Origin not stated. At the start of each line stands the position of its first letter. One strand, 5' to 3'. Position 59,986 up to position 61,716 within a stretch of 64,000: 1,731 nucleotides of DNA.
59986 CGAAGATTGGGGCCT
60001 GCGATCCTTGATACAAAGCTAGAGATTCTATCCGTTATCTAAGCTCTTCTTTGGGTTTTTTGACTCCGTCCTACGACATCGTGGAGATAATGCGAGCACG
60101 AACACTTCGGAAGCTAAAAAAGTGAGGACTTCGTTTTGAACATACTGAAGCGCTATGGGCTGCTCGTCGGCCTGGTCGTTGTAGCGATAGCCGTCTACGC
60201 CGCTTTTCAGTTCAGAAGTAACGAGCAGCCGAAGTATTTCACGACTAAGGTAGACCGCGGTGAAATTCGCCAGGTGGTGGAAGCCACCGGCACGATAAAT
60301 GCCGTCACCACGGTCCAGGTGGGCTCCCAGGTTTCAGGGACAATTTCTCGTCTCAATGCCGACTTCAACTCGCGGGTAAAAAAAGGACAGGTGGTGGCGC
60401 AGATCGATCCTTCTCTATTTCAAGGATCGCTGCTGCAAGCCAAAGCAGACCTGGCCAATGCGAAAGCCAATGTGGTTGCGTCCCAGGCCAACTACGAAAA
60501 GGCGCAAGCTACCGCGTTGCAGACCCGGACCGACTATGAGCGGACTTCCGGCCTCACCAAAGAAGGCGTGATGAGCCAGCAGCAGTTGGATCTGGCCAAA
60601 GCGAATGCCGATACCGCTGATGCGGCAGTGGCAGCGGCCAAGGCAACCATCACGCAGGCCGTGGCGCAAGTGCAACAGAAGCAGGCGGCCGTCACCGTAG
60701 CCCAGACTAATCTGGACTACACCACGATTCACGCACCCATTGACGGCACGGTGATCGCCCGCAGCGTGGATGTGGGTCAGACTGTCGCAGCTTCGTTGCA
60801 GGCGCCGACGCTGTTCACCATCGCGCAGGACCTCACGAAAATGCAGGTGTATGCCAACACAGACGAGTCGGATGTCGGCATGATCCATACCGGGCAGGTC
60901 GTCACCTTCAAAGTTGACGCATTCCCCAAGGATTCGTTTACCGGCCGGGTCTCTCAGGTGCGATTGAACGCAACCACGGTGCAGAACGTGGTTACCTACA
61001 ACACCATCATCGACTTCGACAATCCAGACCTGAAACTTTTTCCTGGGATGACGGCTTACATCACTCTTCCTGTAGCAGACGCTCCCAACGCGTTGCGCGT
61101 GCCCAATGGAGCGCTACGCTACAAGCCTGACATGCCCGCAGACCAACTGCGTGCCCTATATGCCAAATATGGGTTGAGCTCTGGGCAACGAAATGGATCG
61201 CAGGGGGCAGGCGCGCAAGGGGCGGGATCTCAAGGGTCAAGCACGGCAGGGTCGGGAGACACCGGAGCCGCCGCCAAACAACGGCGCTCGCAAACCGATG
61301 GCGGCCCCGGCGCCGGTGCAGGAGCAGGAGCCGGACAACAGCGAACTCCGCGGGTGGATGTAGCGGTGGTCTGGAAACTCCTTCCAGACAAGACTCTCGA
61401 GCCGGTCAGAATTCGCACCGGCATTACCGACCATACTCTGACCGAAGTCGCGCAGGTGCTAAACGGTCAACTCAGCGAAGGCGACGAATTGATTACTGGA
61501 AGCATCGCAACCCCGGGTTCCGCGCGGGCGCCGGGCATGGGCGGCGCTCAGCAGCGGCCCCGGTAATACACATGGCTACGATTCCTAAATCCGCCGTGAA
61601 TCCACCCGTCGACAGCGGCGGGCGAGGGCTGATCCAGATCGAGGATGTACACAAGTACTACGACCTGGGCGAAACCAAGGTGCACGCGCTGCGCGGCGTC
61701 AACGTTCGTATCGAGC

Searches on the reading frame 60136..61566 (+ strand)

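Call 64: search_protein_families(library=pfam, max_evalue=0.00001, proteins=[window:60136-61566:+])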
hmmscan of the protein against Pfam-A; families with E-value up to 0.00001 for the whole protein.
window:60136-61566:+ (476 aa): 2 families
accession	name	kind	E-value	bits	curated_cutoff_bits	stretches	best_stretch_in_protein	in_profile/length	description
PF16576.10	HlyD_D23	-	6.1e-21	75.1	30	1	45-307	3-214/214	Barrel-sandwich domain of CusB or HlyD membrane-fusion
PF13437.12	HlyD_3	-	3.1e-13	50.8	22.2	1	197-301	1-103/106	HlyD family secretion protein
